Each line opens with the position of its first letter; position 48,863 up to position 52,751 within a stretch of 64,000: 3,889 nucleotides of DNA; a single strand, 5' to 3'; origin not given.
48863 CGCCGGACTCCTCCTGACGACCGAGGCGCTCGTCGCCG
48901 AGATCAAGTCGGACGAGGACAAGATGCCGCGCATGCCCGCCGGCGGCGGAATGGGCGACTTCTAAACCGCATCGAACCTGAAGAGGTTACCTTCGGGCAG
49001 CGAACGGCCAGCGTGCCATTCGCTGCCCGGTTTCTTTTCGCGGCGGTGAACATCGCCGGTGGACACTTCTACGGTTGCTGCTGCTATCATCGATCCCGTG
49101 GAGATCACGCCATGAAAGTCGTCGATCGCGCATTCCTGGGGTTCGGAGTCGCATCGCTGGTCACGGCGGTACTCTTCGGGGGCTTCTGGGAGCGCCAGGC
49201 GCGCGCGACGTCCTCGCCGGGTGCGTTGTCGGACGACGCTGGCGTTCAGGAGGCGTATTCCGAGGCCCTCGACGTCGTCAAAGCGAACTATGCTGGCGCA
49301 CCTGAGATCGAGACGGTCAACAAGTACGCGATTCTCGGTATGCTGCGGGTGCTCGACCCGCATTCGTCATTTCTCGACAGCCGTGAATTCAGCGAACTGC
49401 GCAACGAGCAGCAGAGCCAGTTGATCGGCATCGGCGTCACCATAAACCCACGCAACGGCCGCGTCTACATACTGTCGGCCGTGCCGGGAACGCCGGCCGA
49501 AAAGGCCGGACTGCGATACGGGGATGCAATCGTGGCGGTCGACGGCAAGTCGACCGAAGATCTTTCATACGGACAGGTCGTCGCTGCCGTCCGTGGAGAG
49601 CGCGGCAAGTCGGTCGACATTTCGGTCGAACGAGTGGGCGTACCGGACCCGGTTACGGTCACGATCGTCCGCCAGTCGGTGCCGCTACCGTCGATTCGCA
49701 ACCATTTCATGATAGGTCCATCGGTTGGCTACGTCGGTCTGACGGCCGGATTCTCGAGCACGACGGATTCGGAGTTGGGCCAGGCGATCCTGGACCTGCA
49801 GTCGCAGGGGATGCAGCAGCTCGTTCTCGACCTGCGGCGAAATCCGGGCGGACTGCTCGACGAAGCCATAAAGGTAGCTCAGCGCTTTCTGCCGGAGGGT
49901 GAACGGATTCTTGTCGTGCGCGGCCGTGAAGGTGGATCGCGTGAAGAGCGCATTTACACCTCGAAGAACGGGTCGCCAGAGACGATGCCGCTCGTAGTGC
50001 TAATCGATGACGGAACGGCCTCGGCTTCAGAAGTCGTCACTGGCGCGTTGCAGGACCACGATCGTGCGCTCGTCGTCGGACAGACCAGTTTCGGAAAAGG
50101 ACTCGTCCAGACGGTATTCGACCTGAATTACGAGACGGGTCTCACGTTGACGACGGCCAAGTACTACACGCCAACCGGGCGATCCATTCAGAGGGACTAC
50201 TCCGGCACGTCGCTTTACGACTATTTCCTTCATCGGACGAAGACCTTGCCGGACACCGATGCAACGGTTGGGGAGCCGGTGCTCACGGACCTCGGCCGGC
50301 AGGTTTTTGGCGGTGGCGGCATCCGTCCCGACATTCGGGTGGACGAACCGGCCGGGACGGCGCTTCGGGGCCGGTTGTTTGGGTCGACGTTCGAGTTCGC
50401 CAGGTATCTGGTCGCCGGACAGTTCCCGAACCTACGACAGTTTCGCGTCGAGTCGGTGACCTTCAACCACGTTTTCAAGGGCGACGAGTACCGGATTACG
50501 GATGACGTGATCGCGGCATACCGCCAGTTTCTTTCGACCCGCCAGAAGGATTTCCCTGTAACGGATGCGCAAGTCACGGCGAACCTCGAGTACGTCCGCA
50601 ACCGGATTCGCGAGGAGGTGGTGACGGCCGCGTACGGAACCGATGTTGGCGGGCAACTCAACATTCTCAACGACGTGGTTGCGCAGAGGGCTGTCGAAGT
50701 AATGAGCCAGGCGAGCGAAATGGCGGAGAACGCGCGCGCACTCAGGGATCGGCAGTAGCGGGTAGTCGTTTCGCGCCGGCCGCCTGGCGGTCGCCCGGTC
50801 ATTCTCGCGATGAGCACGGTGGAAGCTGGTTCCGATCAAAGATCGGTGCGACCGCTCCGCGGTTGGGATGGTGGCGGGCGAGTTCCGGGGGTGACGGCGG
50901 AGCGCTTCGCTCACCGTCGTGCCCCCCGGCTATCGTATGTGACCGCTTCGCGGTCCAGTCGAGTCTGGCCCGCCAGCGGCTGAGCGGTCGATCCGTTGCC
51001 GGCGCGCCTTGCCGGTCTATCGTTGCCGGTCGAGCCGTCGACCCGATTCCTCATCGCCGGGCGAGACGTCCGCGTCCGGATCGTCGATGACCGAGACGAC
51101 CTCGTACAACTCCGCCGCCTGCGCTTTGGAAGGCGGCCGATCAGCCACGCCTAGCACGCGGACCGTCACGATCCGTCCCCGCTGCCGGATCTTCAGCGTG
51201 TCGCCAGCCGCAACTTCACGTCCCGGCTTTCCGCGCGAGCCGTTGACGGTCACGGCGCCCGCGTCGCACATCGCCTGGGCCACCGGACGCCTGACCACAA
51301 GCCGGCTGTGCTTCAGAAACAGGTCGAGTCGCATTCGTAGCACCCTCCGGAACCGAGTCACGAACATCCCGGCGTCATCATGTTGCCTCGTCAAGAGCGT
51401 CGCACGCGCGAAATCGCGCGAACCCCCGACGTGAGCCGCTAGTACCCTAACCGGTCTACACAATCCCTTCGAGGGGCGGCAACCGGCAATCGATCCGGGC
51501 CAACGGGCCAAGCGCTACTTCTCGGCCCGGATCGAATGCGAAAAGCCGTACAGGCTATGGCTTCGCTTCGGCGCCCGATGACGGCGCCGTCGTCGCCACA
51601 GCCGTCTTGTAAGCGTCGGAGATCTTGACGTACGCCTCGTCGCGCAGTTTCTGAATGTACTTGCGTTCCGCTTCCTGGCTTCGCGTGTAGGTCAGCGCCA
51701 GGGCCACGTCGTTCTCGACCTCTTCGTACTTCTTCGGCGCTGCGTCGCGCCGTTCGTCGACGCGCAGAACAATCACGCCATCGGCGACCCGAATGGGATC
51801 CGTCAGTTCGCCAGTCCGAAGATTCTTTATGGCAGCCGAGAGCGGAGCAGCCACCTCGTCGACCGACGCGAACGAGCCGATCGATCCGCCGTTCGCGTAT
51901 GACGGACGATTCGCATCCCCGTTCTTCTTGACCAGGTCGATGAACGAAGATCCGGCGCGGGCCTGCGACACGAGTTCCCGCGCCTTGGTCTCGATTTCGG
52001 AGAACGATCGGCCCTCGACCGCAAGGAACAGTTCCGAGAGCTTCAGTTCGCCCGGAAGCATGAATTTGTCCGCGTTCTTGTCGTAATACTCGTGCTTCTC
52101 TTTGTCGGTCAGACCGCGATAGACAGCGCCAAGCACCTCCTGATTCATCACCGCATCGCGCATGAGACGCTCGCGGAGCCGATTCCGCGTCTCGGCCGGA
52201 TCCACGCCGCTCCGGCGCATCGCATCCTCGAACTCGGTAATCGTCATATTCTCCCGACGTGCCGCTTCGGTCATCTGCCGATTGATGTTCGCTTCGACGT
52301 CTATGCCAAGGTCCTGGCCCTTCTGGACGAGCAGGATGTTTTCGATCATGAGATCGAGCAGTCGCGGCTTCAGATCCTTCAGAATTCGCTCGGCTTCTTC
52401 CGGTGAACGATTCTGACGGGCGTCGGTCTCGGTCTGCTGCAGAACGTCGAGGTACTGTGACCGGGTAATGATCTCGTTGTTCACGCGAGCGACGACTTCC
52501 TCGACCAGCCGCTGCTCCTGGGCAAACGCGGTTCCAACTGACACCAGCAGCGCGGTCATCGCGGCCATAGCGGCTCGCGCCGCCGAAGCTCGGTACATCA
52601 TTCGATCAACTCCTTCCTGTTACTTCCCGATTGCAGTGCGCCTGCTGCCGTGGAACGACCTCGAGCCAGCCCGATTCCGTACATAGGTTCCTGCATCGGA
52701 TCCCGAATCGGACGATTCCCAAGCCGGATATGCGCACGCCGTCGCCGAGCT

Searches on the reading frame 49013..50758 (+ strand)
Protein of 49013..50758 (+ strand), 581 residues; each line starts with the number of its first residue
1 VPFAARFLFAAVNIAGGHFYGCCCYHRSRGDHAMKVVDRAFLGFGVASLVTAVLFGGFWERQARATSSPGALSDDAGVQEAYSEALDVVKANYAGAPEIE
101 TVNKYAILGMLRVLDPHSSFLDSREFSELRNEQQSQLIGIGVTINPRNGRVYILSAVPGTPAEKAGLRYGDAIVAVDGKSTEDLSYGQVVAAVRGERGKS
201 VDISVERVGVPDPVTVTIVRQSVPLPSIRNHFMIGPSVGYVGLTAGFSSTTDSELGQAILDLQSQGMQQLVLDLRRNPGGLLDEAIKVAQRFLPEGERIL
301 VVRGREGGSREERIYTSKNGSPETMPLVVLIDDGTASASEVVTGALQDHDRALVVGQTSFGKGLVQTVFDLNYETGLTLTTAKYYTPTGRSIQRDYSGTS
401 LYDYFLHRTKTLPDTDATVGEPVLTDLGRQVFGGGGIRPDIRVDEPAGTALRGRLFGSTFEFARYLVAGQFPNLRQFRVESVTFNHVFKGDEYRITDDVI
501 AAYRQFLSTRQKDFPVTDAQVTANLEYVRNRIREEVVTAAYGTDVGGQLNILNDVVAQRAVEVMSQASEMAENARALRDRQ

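Call 20: search_protein_families(library=pfam, proteins=[window:49013-50758:+])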
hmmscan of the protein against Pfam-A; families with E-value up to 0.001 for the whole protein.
window:49013-50758:+ (581 aa): 4 families
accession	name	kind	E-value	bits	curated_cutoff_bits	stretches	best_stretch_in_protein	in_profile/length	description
PF03572.23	Peptidase_S41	-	4.3e-48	163.5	24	1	238-394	2-156/165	Peptidase family S41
PF17820.7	PDZ_6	-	1.2e-12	47.8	27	1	153-207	2-54/54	PDZ domain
PF13180.12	PDZ_2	-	8.9e-10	39.2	27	1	139-217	2-79/80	PDZ domain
PF00595.29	PDZ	-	1e-09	39.1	23.2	1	134-204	8-79/81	PDZ domain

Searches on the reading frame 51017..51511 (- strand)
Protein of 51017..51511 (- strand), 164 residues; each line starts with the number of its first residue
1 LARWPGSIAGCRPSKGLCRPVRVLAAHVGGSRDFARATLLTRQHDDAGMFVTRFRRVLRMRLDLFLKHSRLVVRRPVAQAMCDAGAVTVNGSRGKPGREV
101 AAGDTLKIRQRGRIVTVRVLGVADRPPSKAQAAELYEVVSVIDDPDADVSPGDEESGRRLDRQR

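Call 20: search_protein_families(library=pfam, proteins=[window:51017-51511:-])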
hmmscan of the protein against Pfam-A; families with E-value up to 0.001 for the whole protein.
window:51017-51511:- (164 aa): 1 family
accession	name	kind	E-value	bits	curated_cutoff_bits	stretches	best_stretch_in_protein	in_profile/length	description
PF01479.30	S4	-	2.5e-10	40.3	22.8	1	60-105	1-47/48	S4 domain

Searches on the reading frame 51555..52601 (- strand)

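Call 20: search_protein_families(library=pfam, proteins=[window:51555-52601:-])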
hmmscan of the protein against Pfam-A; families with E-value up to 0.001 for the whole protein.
window:51555-52601:- (348 aa): 6 families
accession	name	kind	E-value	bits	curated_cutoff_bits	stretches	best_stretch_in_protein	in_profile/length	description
PF13145.12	Rotamase_2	-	4e-13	50.7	27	1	165-296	2-120/121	PPIC-type PPIASE domain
PF09312.16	SurA_N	-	1.7e-11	44.8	30.8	1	33-147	1-113/118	SurA N-terminal domain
PF13624.11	SurA_N_3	-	2.1e-09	37.9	27.2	1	18-150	26-160/162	SurA-like N-terminal domain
PF00639.27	Rotamase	-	3e-07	31.7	21.7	1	199-282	14-96/97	PPIC-type PPIASE domain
PF13623.11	SurA_N_2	-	5.4e-07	30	28.5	1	31-112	38-120/145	SurA-like N-terminal domain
PF13616.12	Rotamase_3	-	1.3e-06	29.3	22.5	1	183-284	13-115/116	PPIC-type PPIASE domain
